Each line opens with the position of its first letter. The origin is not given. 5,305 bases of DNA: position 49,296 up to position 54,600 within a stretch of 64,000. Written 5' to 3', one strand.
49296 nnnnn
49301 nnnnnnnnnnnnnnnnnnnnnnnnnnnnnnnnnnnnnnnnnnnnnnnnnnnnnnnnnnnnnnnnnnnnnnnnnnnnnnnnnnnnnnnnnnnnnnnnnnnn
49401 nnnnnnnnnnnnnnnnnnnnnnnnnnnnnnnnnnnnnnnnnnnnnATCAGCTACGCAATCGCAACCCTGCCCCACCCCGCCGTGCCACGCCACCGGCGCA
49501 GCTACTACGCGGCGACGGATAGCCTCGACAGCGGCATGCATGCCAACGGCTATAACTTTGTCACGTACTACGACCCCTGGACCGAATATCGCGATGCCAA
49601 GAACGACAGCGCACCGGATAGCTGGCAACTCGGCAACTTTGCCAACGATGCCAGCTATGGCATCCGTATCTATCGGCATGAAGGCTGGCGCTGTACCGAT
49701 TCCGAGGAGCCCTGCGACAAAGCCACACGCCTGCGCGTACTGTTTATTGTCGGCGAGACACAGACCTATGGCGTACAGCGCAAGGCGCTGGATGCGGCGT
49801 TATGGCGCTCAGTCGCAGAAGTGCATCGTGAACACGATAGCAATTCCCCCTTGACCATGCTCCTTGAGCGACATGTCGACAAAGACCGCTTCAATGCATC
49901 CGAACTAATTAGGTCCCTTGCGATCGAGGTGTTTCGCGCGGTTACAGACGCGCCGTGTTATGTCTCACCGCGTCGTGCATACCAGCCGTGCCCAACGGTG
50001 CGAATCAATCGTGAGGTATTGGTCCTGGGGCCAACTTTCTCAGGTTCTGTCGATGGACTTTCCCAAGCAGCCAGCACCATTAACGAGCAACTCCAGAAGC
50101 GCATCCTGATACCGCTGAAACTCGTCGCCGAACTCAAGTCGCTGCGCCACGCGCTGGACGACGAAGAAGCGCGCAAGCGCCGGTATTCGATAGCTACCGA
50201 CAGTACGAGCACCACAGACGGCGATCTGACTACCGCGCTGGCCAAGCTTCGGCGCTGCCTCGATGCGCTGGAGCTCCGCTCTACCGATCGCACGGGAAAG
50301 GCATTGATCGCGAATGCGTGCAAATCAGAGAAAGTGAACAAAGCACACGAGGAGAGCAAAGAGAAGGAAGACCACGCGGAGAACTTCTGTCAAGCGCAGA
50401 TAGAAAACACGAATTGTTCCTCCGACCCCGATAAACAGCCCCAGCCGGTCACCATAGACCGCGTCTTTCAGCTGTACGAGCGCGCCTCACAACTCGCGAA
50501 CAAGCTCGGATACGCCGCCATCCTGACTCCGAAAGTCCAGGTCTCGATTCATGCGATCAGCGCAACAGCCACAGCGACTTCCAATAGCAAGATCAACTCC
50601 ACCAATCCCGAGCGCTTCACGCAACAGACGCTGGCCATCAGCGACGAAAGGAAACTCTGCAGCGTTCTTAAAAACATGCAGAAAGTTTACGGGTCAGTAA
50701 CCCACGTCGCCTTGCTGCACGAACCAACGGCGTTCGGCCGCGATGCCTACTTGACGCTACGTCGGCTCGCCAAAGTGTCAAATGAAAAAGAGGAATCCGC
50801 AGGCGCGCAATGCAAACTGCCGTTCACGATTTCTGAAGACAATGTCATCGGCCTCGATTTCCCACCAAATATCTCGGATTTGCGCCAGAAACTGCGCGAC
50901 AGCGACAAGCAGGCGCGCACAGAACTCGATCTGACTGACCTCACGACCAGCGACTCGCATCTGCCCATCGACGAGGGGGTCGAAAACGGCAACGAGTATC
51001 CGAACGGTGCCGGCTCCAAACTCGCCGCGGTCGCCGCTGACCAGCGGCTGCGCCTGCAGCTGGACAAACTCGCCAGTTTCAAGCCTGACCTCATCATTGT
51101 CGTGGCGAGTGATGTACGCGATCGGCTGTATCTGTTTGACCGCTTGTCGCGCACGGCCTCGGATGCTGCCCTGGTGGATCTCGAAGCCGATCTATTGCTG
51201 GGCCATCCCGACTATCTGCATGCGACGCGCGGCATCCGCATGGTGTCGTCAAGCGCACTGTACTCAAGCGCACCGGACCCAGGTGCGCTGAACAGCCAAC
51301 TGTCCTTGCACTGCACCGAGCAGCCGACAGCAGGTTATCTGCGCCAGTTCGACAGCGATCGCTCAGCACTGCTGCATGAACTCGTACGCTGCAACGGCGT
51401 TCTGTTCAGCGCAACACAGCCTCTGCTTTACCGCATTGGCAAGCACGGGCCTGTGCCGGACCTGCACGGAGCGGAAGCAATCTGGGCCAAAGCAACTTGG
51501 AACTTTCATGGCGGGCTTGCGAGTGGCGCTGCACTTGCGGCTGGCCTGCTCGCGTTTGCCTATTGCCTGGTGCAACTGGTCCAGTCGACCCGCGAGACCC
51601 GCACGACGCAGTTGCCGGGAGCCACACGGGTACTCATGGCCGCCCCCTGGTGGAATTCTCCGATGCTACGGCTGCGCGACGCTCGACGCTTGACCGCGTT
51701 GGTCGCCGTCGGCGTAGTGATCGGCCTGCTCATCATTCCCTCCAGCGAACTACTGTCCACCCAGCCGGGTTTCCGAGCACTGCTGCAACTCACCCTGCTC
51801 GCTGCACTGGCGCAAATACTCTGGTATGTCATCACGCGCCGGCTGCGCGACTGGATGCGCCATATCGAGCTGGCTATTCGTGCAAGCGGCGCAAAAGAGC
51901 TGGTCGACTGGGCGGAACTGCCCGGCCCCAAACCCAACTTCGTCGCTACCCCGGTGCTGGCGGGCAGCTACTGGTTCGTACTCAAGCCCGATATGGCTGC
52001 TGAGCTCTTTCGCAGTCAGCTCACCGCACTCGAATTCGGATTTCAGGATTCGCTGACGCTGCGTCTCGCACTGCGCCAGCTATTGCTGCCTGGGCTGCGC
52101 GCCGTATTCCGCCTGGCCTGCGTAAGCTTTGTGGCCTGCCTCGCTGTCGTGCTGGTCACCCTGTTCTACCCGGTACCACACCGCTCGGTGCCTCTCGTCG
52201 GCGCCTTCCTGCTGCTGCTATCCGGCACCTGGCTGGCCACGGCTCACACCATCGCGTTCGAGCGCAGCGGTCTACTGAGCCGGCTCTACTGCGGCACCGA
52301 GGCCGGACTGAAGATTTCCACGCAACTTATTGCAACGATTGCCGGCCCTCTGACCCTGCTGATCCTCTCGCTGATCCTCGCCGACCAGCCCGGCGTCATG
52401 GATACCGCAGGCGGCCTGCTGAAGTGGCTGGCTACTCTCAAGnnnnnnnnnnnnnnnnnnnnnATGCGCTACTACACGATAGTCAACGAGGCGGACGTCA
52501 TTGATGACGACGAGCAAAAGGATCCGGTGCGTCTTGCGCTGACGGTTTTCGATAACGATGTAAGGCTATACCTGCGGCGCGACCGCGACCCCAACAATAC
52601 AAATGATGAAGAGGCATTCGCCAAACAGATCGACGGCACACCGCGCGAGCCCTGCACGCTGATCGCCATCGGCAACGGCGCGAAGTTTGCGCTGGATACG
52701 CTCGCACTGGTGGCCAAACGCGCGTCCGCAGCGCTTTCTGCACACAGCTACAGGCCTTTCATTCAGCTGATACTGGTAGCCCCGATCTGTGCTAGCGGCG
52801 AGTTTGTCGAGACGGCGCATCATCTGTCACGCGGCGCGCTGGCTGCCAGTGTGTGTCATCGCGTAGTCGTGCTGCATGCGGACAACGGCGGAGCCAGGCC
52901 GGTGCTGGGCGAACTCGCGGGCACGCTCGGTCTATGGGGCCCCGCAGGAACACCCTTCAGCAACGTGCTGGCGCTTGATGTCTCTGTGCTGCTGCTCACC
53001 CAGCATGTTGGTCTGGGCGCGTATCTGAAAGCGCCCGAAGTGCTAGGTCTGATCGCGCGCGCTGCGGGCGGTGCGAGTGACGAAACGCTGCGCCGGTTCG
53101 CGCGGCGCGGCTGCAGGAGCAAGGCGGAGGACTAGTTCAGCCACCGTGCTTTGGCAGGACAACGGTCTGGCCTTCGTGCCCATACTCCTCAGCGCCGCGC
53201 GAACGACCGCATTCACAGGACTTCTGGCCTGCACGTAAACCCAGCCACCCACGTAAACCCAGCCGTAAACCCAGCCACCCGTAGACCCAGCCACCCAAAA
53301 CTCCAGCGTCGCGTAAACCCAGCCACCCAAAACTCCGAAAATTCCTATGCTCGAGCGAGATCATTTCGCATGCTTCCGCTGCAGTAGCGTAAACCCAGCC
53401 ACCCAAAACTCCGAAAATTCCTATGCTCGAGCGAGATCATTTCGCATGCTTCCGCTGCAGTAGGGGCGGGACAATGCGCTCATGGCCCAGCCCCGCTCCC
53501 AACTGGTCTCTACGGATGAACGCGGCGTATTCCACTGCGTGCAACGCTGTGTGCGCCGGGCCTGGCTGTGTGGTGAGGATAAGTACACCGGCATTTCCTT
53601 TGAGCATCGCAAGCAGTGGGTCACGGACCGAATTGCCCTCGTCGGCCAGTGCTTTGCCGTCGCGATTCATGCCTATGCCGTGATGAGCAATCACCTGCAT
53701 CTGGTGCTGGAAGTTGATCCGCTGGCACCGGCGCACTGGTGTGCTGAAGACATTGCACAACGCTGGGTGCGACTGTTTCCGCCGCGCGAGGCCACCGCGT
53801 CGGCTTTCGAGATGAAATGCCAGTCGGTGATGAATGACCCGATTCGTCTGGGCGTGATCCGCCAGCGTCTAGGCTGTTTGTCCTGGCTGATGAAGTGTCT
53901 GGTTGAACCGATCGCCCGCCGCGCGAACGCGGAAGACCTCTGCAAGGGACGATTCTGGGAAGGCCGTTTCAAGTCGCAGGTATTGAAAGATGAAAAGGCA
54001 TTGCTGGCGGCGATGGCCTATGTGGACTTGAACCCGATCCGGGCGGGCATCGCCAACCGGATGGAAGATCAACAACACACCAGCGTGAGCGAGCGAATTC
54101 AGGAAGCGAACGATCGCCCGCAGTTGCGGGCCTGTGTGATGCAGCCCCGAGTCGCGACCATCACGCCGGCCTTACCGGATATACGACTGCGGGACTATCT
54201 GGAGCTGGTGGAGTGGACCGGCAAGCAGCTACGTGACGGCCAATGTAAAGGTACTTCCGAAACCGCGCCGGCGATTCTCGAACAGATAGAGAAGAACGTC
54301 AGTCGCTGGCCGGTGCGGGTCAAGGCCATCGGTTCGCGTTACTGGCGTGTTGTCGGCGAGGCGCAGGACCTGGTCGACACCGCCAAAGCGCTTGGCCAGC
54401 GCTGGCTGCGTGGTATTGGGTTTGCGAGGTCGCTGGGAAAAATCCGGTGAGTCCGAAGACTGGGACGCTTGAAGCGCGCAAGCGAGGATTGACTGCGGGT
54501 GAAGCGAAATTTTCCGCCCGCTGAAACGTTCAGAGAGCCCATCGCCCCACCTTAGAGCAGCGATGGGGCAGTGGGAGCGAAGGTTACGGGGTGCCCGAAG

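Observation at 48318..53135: Uncharacterised two-gene module: giant receptor-like membrane protein plus pseudo-hydrolase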

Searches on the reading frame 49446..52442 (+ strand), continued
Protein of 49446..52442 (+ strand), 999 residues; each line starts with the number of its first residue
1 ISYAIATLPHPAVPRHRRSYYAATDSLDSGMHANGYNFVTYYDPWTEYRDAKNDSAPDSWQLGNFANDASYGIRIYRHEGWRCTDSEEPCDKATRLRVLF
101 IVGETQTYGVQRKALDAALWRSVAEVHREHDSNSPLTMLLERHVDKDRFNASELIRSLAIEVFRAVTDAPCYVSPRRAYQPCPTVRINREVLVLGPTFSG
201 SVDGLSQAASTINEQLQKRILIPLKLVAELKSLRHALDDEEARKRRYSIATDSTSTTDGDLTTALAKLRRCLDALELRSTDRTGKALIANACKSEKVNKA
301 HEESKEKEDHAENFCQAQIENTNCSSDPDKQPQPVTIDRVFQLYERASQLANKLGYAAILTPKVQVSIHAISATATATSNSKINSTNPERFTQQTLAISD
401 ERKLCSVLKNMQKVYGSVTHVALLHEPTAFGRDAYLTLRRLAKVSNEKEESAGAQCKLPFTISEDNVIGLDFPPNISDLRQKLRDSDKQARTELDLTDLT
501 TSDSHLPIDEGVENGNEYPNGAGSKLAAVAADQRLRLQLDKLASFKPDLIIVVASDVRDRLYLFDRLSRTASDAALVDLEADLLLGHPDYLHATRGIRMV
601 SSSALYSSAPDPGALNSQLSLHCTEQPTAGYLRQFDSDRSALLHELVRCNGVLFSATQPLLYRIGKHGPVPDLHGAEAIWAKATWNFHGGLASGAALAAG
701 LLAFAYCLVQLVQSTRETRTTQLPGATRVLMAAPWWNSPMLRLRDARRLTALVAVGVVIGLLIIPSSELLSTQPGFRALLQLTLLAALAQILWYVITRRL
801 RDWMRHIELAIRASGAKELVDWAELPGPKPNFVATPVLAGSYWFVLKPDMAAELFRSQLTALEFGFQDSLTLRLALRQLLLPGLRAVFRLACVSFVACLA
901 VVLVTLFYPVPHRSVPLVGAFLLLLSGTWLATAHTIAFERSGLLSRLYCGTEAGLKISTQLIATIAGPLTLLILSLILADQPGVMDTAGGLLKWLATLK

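Call 95: search_protein_families(library=padloc, alignment_id=A5, max_evalue=0.01)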
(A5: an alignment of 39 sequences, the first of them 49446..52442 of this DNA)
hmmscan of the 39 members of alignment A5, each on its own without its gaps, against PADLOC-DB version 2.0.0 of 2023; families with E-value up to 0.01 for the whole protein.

A. member 1, window:49446-52442:+ (999 aa): 0 families

B. families by the number of members that match (of 39 scanned): 2 families
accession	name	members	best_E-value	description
PDLC03924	MkoC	1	0.0066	-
PDLC00553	JetC2|JetC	1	0.0099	DUF3584 domain; MukB-like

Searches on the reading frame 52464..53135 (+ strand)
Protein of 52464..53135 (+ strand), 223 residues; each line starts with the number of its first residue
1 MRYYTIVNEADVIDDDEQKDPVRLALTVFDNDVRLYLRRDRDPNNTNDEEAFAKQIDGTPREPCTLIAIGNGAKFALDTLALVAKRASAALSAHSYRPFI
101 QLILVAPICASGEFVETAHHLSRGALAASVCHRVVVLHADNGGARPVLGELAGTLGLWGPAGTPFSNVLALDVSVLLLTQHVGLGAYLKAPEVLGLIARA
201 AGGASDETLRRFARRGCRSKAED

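Call 3: search_protein_families(library=pfam, proteins=[window:52464-53135:+], max_evalue=1)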
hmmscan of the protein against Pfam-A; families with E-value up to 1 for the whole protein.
window:52464-53135:+ (223 aa): 0 families

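Call 4: search_protein_families(library=ncbifam, proteins=[window:52464-53135:+], max_evalue=1)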
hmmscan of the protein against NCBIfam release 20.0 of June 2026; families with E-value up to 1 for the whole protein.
window:52464-53135:+ (223 aa): 0 families

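Call 5: search_protein_families(library=padloc, proteins=[window:52464-53135:+], max_evalue=1)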
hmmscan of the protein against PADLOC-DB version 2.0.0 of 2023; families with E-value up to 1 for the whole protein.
window:52464-53135:+ (223 aa): 0 families

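Call 8: search_solved_structures(query=window:52464-53135:+, max_evalue=10)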
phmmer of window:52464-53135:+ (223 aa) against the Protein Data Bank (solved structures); distinct sequences matched with E-value up to 10: 24.
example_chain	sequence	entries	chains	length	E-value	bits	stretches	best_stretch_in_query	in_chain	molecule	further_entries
4ost_A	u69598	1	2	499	0.0057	19.3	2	58-167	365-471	Hax3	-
4gjp_A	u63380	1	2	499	0.011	18.3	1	58-167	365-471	Hax3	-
3v6p_A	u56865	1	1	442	0.022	17.4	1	58-167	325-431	dHax3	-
4oto_A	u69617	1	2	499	0.026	17.2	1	58-167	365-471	Hax3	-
6jtq_A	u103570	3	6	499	0.031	16.9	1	58-167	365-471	TAL effector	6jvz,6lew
6jw5_A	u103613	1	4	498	0.031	16.9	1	58-167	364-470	TAL effector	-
6jw0_A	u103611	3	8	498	0.032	16.9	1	58-167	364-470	TAL effector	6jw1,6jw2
6jw3_A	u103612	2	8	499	0.033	16.8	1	58-167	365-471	TAL effector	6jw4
4gg4_A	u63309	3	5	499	0.035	16.7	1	58-167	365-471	Hax3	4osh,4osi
4osv_A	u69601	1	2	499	0.035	16.7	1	58-167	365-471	Hax3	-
4osj_A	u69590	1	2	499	0.036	16.7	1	58-167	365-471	Hax3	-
4ot0_A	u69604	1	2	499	0.039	16.6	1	58-167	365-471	Hax3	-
4gjr_A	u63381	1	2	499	0.039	16.6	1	58-167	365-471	Hax3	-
3v6t_A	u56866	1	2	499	0.04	16.5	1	58-167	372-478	dHax3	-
4ot3_A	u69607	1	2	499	0.043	16.4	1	58-167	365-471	Hax3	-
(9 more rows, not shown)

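Call 9: find_homologous_proteins(query=window:52464-53135:+)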
Query window:52464-53135:+ (223 aa): 3 proteins with E <= 0.001 among 2218 candidates.
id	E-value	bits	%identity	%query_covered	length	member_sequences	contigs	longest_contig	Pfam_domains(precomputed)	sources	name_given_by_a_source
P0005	1.5e-142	490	100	100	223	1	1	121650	-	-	-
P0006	7.5e-113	393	82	97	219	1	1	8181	-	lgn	-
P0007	3.2e-89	316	70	97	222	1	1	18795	-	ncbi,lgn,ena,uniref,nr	ncbi:MAG TPA: hypothetical protein VLF18_15435 [Tahibacter sp.]|uniref:hypothetical protein n=1 Tax=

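Call 13: find_encoding_contigs(protein=P0007, flank=10000)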
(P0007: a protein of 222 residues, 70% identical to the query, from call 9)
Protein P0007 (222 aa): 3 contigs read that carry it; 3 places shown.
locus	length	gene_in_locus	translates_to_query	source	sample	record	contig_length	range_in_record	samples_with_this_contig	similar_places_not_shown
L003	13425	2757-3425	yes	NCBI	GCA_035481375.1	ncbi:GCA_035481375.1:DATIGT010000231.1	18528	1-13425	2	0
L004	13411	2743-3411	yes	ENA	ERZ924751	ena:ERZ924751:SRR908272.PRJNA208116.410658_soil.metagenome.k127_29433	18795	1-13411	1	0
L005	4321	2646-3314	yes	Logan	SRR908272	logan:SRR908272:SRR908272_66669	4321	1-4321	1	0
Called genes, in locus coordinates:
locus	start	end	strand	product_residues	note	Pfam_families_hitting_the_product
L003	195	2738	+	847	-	-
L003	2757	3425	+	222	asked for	-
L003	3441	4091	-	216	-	PF01081:Aldolase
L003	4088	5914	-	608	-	PF00920:ILVD_EDD_N, PF24877:ILV_EDD_C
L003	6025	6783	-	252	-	PF01182:Glucosamine_iso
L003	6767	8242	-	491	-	PF00479:G6PD_N, PF02781:G6PD_C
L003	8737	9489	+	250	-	PF00392:GntR, PF07702:UTRA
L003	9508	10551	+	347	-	PF01380:SIS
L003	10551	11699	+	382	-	PF01979:Amidohydro_1, PF07969:Amidohydro_3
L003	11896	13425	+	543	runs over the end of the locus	PF01523:PmbA_TldD_1st, PF19290:PmbA_TldD_2nd (weak), PF19289:PmbA_TldD_3rd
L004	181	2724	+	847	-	-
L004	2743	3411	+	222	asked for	-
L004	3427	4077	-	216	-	PF01081:Aldolase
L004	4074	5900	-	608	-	PF00920:ILVD_EDD_N, PF24877:ILV_EDD_C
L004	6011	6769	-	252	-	PF01182:Glucosamine_iso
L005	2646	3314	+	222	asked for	-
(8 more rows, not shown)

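Call 44: predict_structure(alignment_id=A4)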
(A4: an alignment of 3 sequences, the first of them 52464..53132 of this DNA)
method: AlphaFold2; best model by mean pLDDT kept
length: 223 residues; sequences in the alignment: 3
mean_pLDDT: 42.4   pTM: 0.42
mean pLDDT of the five models: 42.4, 37.1, 36.3, 35.4, 33.0
residues with pLDDT >= 90: 0; 70-90: 0; 50-70: 61; < 50: 162
segments of 3 or more residues with pLDDT < 50: 1-65, 72-75, 107-113, 124-129, 139-186, 201-223
pLDDT, mean of each block of 10 residues (from residue 1): 39 33 32 34 38 41 47 48 53 51 52 50 48 53 38 32 35 40 46 51 41 35 28
secondary structure, 60 per line:
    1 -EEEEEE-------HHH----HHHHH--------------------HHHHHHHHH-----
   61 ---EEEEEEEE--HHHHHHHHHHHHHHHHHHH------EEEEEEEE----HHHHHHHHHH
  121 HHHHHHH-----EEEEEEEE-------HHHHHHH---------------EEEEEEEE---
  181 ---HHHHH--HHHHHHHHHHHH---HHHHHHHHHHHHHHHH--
elements in order: E2-7 H22-26 H47-55 E64-71 H74-92 E99-106 H111-127 E133-140 H148-154 E170-177 H184-188 H191-202 H206-221

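Call 66: find_related_loci(query=A3, collection=metagenome_contigs, flank=6000)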
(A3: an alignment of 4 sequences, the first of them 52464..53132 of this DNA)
Query A3 (223 aa) in metagenome_contigs; peptide patterns used: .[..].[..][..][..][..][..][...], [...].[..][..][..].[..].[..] (x = any residue, [..] = any of these).
598 stretches matched a pattern, but none encodes a relative of the query by tblastn (E <= 1e-3).

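Call 76: search_solved_structures(query=A3, max_evalue=10)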
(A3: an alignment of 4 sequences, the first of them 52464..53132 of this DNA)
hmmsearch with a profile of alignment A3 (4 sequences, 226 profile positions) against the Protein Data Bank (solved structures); distinct sequences matched with E-value up to 10: 2.
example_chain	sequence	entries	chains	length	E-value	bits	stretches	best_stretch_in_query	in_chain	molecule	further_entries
4cn8_A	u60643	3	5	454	0.095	15.2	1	61-170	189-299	PROXIMAL THREAD MATRIX PROTEIN 1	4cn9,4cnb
9zvv_A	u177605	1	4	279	1.8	11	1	144-207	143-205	Type 1 encapsulin shell protein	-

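Call 79: search_protein_families(library=pfam, alignment_id=A6, max_evalue=10)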
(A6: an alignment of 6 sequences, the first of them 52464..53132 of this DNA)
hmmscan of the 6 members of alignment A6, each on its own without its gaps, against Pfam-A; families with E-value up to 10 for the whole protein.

A. member 1, window:52464-53132:+ (223 aa): 0 families

B. families by the number of members that match (of 6 scanned): 3 families
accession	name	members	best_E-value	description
PF05990.18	DUF900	1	0.0011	Alpha/beta hydrolase of unknown function (DUF900)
PF06620.16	DUF1150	1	0.066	Protein of unknown function (DUF1150)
PF12048.14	DUF3530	1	0.1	Protein of unknown function (DUF3530)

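Call 81: search_protein_families(library=pfam, proteins=[P0006, P0007], max_evalue=1)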
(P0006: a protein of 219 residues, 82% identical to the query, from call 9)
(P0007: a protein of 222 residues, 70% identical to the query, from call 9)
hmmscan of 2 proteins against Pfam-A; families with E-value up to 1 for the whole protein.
P0006 (219 aa): 0 families

P0007 (222 aa): 0 families

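Call 82: fold_search(model_id=the predicted structure, library=pdb)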
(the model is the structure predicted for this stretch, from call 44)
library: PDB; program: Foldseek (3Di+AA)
matches with E <= 10: 615; with E <= 0.001: 0
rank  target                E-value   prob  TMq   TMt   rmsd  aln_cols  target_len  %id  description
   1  6kxk_A                3.4e-02  0.84  0.30  0.14   8.6       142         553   12  BON1 (released 2020-09-16)
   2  6kxk_B                3.8e-02  0.77  0.30  0.15   8.7       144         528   11  BON1 (released 2020-09-16)
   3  6kxk_H                4.8e-02  0.75  0.30  0.14   9.6       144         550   12  BON1 (released 2020-09-16)
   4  6fvj_B                5.1e-02  0.72  0.40  0.42   9.7       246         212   10  TesA a major thioesterase from Mycobacterium tuberculosis (released 2018-10-24)
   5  6fvj_F                6.1e-02  0.63  0.38  0.40  10.3       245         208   10  TesA a major thioesterase from Mycobacterium tuberculosis (released 2018-10-24)
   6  6fvj_G                7.3e-02  0.72  0.41  0.44  10.1       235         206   11  TesA a major thioesterase from Mycobacterium tuberculosis (released 2018-10-24)
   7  6kxu_E                7.3e-02  0.66  0.30  0.15   9.4       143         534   11  BON1 (released 2020-09-16)
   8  6kxu_H                7.7e-02  0.66  0.30  0.14   9.5       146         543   12  BON1 (released 2020-09-16)
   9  6kxk_E                7.7e-02  0.66  0.30  0.15   9.5       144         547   12  BON1 (released 2020-09-16)
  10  6kxu_B                8.7e-02  0.63  0.29  0.15   8.6       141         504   11  BON1 (released 2020-09-16)
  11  6kxk_G                9.2e-02  0.63  0.29  0.15   8.6       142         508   11  BON1 (released 2020-09-16)
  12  6fvj_A                9.8e-02  0.57  0.40  0.42  10.5       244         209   11  TesA a major thioesterase from Mycobacterium tuberculosis (released 2018-10-24)
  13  6fvj_E                1.1e-01  0.54  0.39  0.41  10.1       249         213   10  TesA a major thioesterase from Mycobacterium tuberculosis (released 2018-10-24)
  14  4mg4_A                1.2e-01  0.28  0.27  0.25  10.2       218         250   13  Crystal structure of a putative phosphonomutase from Burkholderia cenocepacia J2315 (released 2013-09-25)
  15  6kxu_G                1.4e-01  0.54  0.29  0.15   8.4       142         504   11  BON1 (released 2020-09-16)
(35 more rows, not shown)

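Call 91: find_related_loci(query=A6, collection=metagenome_contigs, flank=6000)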
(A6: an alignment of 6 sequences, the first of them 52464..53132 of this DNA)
Query A6 (223 aa) in metagenome_contigs; peptide patterns used: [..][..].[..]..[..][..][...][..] (x = any residue, [..] = any of these).
61 stretches matched a pattern, but none encodes a relative of the query by tblastn (E <= 1e-3).

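Call 94: search_protein_families(library=phrogs, proteins=[window:52464-53135:+], max_evalue=0.1)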
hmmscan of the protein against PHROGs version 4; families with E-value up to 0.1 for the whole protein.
window:52464-53135:+ (223 aa): 0 families

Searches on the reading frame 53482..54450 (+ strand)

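Call 50: search_protein_families(library=pfam, proteins=[window:53482-54450:+], max_evalue=0.001)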
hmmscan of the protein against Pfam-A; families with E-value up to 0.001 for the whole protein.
window:53482-54450:+ (322 aa): 0 families

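Call 86: search_protein_families(library=ncbifam, proteins=[window:53482-54450:+], max_evalue=0.1)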
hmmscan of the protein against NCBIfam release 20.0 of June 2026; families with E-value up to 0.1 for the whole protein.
window:53482-54450:+ (322 aa): 1 family
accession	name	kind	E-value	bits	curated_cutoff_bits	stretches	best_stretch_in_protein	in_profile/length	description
NF047646.1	REP_Tyr_transpos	equivalog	1.9e-11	44.1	80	2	149-199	95-145/146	REP-associated tyrosine transposase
